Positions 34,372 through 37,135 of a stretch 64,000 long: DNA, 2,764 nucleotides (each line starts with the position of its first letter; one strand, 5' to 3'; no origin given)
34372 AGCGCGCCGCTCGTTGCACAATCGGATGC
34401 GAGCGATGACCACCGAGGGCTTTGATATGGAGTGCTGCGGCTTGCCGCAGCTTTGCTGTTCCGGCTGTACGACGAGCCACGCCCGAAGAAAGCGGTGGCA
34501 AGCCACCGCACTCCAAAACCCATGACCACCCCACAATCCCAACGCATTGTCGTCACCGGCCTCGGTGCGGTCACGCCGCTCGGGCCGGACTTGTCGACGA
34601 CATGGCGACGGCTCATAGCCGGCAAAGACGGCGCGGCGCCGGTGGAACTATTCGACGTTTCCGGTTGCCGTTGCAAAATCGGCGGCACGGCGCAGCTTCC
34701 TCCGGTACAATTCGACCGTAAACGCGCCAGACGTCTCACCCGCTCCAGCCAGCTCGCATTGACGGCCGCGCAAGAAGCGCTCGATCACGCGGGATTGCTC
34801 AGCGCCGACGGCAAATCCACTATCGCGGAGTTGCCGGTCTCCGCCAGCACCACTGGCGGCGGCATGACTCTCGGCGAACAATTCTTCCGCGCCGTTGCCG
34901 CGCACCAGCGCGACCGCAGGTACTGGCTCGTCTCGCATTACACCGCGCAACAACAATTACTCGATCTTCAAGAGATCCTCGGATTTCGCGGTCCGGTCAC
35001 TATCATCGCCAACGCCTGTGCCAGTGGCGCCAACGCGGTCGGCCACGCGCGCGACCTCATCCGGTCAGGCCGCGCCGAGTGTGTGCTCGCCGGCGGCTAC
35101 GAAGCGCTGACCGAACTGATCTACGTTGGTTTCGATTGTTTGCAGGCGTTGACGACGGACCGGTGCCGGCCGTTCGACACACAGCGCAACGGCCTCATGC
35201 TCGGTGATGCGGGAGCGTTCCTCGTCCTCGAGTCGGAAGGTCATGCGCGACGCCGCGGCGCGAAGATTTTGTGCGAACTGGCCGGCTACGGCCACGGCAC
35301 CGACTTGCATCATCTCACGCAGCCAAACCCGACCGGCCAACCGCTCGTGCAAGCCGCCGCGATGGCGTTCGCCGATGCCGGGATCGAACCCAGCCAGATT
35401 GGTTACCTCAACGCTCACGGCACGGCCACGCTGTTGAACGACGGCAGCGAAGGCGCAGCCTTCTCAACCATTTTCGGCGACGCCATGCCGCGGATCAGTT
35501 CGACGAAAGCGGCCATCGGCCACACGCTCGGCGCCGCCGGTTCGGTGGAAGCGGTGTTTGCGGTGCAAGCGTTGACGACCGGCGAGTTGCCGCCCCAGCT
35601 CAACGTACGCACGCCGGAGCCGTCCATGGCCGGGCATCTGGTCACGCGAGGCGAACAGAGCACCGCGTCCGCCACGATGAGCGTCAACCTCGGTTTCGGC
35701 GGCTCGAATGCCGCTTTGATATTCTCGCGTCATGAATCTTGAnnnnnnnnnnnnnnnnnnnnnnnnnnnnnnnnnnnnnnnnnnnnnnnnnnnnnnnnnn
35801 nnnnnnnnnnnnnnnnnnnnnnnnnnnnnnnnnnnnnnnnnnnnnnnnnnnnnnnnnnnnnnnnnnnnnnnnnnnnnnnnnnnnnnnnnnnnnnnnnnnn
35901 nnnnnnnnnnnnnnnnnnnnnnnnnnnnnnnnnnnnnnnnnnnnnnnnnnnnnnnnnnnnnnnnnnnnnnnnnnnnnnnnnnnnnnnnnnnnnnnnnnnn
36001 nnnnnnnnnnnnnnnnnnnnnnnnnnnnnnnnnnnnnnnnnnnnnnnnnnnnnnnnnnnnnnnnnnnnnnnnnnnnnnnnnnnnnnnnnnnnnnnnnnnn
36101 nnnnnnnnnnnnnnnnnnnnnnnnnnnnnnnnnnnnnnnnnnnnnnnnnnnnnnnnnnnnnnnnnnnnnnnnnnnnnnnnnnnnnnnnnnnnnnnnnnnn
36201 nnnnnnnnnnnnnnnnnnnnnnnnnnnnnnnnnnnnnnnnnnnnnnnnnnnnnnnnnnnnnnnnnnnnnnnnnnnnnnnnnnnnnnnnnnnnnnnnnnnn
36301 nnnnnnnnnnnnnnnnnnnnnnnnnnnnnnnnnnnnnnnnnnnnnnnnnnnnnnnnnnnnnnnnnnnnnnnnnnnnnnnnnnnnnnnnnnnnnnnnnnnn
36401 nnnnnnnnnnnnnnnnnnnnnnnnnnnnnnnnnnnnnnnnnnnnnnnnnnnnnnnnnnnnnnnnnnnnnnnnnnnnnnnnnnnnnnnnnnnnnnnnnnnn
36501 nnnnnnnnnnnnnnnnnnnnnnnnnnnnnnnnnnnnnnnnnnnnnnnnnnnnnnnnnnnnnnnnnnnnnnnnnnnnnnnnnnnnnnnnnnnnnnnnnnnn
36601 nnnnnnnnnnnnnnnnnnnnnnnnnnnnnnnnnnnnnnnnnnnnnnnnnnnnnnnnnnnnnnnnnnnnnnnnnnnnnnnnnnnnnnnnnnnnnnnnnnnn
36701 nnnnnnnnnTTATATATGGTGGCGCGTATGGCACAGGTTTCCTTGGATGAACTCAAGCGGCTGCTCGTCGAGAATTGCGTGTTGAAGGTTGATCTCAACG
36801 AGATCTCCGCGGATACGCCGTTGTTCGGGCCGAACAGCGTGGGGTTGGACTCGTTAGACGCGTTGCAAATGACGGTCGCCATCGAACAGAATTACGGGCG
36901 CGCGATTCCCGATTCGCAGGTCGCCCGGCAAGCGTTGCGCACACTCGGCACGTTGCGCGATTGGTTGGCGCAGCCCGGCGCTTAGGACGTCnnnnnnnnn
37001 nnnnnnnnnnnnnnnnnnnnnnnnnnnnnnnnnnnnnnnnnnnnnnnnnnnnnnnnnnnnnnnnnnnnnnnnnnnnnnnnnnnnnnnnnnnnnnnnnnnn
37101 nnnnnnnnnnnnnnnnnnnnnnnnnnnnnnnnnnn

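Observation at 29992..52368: Large aryl-polyene/flexirubin-like lipid cluster decorated with two flavin halogenases, two B12-radical-SAM enzymes and an HpnI/K/A-like glyco-module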

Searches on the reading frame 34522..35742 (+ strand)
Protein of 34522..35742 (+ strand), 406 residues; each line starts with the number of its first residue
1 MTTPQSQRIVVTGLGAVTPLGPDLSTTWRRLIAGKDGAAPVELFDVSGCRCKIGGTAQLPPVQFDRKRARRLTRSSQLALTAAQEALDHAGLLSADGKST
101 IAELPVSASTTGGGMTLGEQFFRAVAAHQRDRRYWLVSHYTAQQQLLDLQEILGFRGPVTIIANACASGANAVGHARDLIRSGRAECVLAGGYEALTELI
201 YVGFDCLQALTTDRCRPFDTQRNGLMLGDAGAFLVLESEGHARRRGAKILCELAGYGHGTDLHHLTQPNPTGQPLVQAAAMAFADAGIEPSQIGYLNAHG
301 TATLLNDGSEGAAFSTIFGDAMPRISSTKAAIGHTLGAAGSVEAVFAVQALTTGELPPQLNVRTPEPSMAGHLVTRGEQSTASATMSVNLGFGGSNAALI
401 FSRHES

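Call 6: search_protein_families(library=pfam, proteins=[window:34522-35742:+], max_evalue=0.01)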
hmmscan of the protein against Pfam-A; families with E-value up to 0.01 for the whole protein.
window:34522-35742:+ (406 aa): 4 families
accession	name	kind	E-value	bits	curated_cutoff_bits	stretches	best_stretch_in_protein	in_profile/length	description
PF00109.32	ketoacyl-synt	-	3.5e-36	125.5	20.8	1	7-239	2-249/252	Beta-ketoacyl synthase, N-terminal domain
PF02801.28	Ketoacyl-synt_C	-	1.5e-28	99.6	20.8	1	251-362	2-118/119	Beta-ketoacyl synthase, C-terminal domain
PF00108.29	Thiolase_N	-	6.5e-07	29.4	26.4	1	158-201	77-120/260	Thiolase, N-terminal domain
PF08545.16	ACP_syn_III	-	0.0097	16.2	24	0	162-200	3-41/80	3-Oxoacyl-[acyl-carrier-protein (ACP)] synthase III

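Call 8: search_protein_families(library=ncbifam, proteins=[window:34522-35742:+], max_evalue=0.001)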
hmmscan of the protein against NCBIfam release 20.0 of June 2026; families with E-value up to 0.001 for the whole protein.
window:34522-35742:+ (406 aa): 34 families (the best 25 are shown)
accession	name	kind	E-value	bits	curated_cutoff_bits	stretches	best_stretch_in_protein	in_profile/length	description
TIGR03150.1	fabF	equivalog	3.6e-99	332.2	493.75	1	7-401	1-406/407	beta-ketoacyl-ACP synthase II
NF005589.0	PRK07314.1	subfamily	3.5e-96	322.5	387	1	6-404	3-412/413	beta-ketoacyl-ACP synthase II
NF004970.0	PRK06333.1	subfamily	2e-87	293.8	525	1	6-405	3-423/424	beta-ketoacyl-ACP synthase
NF006618.0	PRK09185.1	subfamily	3.3e-79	266.7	407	1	7-404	3-393/394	beta-ketoacyl-ACP synthase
NF058662.1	cispenta_AmcF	equivalog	5.9e-74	249.3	325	1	9-402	2-368/369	cispentacin biosynthesis acyltransferase subunit AmcF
NF006587.0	PRK09116.1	equivalog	4e-73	246.5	470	1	7-404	2-407/408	beta-ketoacyl-ACP synthase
NF005076.0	PRK06501.1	equivalog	5.7e-71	239.6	629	1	9-404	13-423/425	beta-ketoacyl-ACP synthase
NF006274.0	PRK08439.1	equivalog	5.3e-70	236.3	621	1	7-403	2-405/406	beta-ketoacyl-ACP synthase II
NF004618.0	PRK05952.1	equivalog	1.6e-65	221.5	455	1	8-403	3-382/384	beta-ketoacyl-ACP synthase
NF006434.0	PRK08722.1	equivalog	3.4e-65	220.5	759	1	7-403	4-413/414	beta-ketoacyl-ACP synthase II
NF005916.1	PRK07910.1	equivalog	1.1e-60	205.7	560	1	7-403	12-417/418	KasA/KasB family beta-ketoacyl-ACP synthase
NF005935.0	PRK07967.1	equivalog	2.6e-58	197.8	630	1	7-405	2-405/406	beta-ketoacyl-ACP synthase I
NF005490.0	PRK07103.1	equivalog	1.6e-52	179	445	1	6-404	3-413/414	polyketide beta-ketoacyl:acyl carrier protein synthase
NF040607.1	mycolic_Pks13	equivalog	4.4e-32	110.6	2100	1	154-400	259-522/1680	polyketide synthase Pks13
NF045894.1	PKS_plus_SDR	equivalog_domain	2.3e-27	95.1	1740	1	152-368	159-382/1515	type I polyketide synthase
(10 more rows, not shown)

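Call 33: search_solved_structures(query=window:34522-35742:+, max_evalue=1e-30)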
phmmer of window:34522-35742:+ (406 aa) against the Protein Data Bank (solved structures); distinct sequences matched with E-value up to 1e-30: 73 (the best 60 are shown).
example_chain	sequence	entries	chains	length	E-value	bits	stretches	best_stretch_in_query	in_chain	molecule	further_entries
1j3n_A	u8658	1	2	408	2.4e-79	270.5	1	7-403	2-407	3-oxoacyl-(acyl-carrier protein) synthase II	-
4ls5_A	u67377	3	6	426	5.8e-73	249.5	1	6-406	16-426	3-oxoacyl-[acyl-carrier-protein] synthase 2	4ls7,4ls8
4ls6_A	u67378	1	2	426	7e-73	249.2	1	6-406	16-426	3-oxoacyl-[acyl-carrier-protein] synthase 2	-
6okg_A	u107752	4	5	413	5.6e-70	239.6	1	6-403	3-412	3-oxoacyl-[acyl-carrier-protein] synthase 2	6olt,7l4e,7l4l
2gfw_A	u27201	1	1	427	5.9e-70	239.6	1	6-403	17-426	3-oxoacyl-[acyl-carrier-protein] synthase 2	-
1b3n_A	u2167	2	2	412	7.1e-70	239.3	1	7-403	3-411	PROTEIN (KETOACYL ACYL CARRIER PROTEIN SYNTHASE 2) | BETA-KETOACYL ACP SYNTHASE II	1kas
1e5m_A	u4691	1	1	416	1.4e-69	238.3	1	5-404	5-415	BETA KETOACYL ACYL CARRIER PROTEIN SYNTHASE II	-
2gfy_A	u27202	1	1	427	5.2e-69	236.4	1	6-403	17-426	3-oxoacyl-[acyl-carrier-protein] synthase 2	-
3hnz_A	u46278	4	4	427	1.3e-68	235.1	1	6-403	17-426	3-oxoacyl-[acyl-carrier-protein] synthase 2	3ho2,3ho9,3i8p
9lpl_A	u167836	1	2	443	1.8e-68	234.7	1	6-403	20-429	3-oxoacyl-[acyl-carrier-protein] synthase 2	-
2gfv_A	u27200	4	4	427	2.8e-68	234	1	6-403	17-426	3-oxoacyl-[acyl-carrier-protein] synthase 2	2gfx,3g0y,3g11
2gqd_A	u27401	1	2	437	3.7e-68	233.6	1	4-405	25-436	3-oxoacyl-[acyl-carrier-protein] synthase 2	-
9s5h_B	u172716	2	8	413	5.9e-68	233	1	6-402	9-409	3-oxoacyl-(Acyl-carrier-protein) synthase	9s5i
5sxo_A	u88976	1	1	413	4.8e-67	230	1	6-405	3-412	3-oxoacyl-[acyl-carrier-protein] synthase 2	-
3o04_A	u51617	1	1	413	1.6e-66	228.2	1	6-405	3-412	beta-keto-acyl carrier protein synthase II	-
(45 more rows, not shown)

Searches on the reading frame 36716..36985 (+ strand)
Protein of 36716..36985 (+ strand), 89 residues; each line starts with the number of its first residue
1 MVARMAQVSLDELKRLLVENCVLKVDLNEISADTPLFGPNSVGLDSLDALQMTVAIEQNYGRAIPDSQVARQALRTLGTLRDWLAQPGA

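Call 6: search_protein_families(library=pfam, proteins=[window:36716-36985:+], max_evalue=0.01)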
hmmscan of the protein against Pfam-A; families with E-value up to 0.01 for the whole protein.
window:36716-36985:+ (89 aa): 1 family
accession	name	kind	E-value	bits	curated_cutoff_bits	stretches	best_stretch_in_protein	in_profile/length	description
PF00550.31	PP-binding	-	9.2e-10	39.1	20.8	1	22-83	10-66/67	Phosphopantetheine attachment site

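Call 8: search_protein_families(library=ncbifam, proteins=[window:36716-36985:+], max_evalue=0.001)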
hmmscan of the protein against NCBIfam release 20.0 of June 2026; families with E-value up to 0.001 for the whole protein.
window:36716-36985:+ (89 aa): 10 families
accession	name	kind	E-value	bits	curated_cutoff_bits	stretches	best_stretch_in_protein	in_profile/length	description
NF006617.0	PRK09184.1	subfamily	1.6e-10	40.8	70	1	6-85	11-91/96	phosphopantetheine-binding protein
NF005480.0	PRK07081.1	equivalog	7.6e-09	35.4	72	1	11-84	3-73/83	acyl carrier protein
NF058660.1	cispen_ACP_AmcB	equivalog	1.9e-07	31.2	80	1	11-83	4-74/80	cispentacin biosynthesis acyl carrier protein AmcB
NF005798.0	PRK07639.1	equivalog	3.6e-06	27.3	100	1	42-86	36-80/91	petrobactin biosynthesis protein AsbD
NF002148.0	PRK00982.1-2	subfamily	2.5e-05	24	71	1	11-70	7-62/79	acyl carrier protein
TIGR00517.1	acyl_carrier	equivalog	2.8e-05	23.9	70.45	1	23-69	16-60/77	acyl carrier protein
NF002151.0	PRK00982.1-5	equivalog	4.7e-05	23.4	92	1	11-70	6-61/78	acyl carrier protein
NF003757.0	PRK05350.1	equivalog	7.5e-05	22.8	65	1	10-68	8-62/83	acyl carrier protein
NF002149.0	PRK00982.1-3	equivalog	0.00015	21.7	106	1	13-69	8-60/78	acyl carrier protein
NF002150.0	PRK00982.1-4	subfamily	0.00084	19.5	66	1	23-83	18-74/80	acyl carrier protein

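Call 60: search_solved_structures(query=window:36716-36985:+, max_evalue=0.01)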
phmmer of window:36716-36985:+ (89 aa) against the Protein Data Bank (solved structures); distinct sequences matched with E-value up to 0.01: 45.
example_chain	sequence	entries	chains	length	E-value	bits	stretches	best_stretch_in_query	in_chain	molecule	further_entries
9ls6_A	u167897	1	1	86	2.1e-06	31.1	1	10-77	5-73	Acyl carrier protein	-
7ar7_U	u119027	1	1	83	5.9e-05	26.5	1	23-71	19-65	Acyl carrier protein 2, mitochondrial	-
8e73_AB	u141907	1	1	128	0.00011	25.6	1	24-70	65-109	NDUAB1-alpha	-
7a23_e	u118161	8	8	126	0.00015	25.2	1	23-71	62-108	ACPM2 | Acyl carrier protein 2, mitochondrial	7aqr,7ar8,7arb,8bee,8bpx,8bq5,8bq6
7ar9_T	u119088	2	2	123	0.00016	25.1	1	23-70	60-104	SDAP1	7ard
1af8_A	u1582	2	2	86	0.00017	25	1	8-71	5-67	ACTINORHODIN POLYKETIDE SYNTHASE ACYL CARRIER PROTEIN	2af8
8b9z_T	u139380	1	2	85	0.00018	24.9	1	14-71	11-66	Acyl carrier protein, mitochondrial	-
7b0n_U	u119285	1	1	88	0.00031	24.2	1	26-87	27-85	Acyl carrier protein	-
9f5x_J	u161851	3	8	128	0.00033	24.1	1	22-71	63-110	Acyl carrier protein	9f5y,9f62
8ba0_T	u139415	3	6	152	0.00048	23.6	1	14-70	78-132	Acyl carrier protein, mitochondrial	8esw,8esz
1or5_A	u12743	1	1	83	0.00056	23.4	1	6-78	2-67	acyl carrier protein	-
6gcs_Q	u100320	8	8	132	0.00064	23.2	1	26-84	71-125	ACPM2 SUBUNIT | Acyl carrier protein ACPM2 of NADH:Ubiquinone Oxidoreductase (Complex I)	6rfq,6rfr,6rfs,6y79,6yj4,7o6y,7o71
7b0n_T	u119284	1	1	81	0.00066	23.2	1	37-87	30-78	Acyl carrier protein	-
2k0x_A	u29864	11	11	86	0.00067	23.1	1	8-71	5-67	Actinorhodin polyketide synthase acyl carrier protein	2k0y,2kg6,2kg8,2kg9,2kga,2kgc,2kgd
2n57_A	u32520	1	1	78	0.00071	23.1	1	11-78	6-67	Acyl carrier protein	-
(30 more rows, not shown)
